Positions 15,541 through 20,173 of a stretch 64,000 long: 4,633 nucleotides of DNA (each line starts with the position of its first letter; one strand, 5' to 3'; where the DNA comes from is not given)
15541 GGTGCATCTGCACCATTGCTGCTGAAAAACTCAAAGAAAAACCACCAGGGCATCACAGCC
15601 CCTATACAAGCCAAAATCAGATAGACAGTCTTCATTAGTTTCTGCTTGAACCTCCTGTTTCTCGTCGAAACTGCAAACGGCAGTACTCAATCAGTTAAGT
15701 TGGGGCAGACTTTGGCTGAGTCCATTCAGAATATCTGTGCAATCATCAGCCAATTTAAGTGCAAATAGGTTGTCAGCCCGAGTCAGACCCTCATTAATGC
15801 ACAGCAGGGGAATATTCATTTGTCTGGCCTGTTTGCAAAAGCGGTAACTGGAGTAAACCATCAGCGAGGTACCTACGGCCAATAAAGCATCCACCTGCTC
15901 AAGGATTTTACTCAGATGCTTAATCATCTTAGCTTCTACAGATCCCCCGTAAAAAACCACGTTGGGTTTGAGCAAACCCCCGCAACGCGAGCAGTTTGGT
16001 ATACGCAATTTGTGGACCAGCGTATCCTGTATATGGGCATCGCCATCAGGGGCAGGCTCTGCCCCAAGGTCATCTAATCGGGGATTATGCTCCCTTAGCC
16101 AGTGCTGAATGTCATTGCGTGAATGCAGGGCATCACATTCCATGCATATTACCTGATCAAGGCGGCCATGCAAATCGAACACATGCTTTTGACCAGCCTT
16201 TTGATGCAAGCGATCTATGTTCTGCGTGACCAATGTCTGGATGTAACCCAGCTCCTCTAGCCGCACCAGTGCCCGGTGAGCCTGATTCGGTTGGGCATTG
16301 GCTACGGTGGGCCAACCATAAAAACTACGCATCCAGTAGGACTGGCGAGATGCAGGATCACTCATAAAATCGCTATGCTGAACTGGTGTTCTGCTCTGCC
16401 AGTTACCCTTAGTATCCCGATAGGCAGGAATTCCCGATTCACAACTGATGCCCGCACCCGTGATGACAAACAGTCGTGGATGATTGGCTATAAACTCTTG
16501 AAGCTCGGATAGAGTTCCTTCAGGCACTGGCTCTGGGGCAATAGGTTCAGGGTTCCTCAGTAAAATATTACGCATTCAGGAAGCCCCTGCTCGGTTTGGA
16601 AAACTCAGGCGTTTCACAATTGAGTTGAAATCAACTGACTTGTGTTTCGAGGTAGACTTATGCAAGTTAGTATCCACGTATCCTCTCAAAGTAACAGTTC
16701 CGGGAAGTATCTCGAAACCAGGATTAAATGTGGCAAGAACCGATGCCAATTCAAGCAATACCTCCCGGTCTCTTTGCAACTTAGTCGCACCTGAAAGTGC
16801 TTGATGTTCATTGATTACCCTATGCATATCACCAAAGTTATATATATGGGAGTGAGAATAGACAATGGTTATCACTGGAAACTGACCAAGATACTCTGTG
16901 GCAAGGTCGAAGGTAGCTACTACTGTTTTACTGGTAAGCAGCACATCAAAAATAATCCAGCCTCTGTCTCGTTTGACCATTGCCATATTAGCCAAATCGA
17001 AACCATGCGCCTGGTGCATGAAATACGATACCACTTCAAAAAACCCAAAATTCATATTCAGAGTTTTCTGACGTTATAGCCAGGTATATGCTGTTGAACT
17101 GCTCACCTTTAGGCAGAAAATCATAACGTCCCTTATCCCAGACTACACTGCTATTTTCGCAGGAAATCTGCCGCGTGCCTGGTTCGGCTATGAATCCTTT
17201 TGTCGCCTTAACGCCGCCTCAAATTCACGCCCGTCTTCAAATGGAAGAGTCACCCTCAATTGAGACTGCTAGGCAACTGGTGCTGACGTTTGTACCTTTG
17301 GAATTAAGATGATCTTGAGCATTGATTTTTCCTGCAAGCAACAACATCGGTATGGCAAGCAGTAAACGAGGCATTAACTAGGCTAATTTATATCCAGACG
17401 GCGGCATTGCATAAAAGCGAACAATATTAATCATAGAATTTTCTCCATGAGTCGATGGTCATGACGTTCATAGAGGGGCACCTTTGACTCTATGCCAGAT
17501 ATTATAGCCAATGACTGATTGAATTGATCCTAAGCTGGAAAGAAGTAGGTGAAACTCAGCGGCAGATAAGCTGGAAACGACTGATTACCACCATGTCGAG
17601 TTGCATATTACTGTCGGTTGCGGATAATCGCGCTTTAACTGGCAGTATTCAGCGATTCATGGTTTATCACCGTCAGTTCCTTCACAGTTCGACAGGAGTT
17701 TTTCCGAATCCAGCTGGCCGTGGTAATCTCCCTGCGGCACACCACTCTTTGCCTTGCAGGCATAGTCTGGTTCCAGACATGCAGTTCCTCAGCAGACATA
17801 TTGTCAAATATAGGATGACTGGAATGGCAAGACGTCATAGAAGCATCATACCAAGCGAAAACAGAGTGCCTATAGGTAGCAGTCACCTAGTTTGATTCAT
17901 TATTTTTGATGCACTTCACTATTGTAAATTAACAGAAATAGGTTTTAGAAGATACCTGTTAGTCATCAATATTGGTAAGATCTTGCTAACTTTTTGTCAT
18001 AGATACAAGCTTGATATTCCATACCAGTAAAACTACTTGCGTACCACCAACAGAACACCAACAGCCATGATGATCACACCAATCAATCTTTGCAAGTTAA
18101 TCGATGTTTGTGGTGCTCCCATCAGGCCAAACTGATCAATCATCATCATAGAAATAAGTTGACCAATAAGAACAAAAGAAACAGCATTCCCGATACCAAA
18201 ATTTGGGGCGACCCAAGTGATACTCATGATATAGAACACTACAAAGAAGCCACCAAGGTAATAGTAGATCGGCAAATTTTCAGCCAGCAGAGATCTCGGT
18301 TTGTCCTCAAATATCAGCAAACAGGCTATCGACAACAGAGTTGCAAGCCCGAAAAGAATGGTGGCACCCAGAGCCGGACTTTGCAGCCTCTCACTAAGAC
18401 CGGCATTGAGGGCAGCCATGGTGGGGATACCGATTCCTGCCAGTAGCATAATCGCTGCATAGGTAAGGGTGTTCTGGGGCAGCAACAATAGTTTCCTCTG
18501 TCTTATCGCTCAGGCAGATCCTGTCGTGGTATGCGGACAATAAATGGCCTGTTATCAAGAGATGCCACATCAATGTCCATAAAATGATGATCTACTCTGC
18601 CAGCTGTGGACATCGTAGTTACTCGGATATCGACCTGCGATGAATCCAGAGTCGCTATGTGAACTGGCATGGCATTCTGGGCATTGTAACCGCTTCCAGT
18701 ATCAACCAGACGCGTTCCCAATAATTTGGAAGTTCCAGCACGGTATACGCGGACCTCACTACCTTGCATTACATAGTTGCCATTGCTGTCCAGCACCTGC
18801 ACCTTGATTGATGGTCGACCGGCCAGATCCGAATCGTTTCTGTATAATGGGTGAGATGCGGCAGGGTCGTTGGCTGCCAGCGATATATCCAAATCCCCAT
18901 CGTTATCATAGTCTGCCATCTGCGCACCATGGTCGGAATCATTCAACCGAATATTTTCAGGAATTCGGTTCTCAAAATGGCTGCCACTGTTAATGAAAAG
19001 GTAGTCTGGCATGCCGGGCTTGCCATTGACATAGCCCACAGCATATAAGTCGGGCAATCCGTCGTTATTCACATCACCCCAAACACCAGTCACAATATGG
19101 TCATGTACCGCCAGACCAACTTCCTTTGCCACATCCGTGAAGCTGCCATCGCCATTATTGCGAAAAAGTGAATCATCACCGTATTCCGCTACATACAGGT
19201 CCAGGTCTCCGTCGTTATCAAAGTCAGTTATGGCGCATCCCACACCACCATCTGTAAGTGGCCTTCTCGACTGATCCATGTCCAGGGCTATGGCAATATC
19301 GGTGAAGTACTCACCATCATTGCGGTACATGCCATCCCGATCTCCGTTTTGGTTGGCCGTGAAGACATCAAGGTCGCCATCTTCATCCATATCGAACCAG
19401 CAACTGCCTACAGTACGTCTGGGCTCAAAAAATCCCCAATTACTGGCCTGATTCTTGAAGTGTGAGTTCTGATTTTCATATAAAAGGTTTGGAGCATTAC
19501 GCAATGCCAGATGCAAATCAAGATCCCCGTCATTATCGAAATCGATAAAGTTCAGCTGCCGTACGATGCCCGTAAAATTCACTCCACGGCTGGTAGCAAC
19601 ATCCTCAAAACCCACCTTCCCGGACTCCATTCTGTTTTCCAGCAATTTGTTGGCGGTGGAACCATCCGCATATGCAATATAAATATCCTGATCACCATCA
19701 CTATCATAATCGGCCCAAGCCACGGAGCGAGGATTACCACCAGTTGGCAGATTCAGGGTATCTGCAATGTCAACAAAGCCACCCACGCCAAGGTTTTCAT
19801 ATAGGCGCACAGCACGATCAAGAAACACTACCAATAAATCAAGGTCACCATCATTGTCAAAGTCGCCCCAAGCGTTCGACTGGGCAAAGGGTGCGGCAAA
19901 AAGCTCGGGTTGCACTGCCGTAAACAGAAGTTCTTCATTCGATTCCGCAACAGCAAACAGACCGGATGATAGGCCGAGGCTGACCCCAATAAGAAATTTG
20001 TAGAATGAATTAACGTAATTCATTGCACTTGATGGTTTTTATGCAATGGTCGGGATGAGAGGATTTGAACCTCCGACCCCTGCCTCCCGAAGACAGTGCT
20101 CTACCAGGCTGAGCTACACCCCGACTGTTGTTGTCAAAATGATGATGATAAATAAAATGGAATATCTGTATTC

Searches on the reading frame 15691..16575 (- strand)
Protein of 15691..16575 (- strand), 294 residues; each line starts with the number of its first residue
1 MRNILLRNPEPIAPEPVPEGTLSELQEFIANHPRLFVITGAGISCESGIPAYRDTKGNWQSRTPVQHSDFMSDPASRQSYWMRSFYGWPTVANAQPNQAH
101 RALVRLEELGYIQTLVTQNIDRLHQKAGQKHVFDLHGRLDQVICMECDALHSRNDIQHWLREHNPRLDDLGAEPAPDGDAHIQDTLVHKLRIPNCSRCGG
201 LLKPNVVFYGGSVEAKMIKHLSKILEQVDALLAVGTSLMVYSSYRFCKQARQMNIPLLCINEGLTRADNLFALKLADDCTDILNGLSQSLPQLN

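Call 84: search_protein_families(library=pfam, proteins=[window:15691-16575:-], max_evalue=0.0001)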
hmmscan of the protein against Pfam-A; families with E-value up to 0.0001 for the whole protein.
window:15691-16575:- (294 aa): 1 family
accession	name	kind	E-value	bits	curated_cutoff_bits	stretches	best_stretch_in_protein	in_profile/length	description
PF02146.23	SIR2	-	1.6e-42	146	24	1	40-242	1-180/180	Sir2 family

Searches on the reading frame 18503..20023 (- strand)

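Call 84: search_protein_families(library=pfam, proteins=[window:18503-20023:-], max_evalue=0.0001)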
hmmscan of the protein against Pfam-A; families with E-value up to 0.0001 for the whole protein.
window:18503-20023:- (506 aa): 2 families
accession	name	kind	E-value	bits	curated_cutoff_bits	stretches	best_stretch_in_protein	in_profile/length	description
PF13517.12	FG-GAP_3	-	3.4e-48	162.5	26.9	6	54-116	1-61/61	FG-GAP-like repeat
PF01839.29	FG-GAP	-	4.7e-10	39.6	22.1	0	98-121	2-25/37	FG-GAP repeat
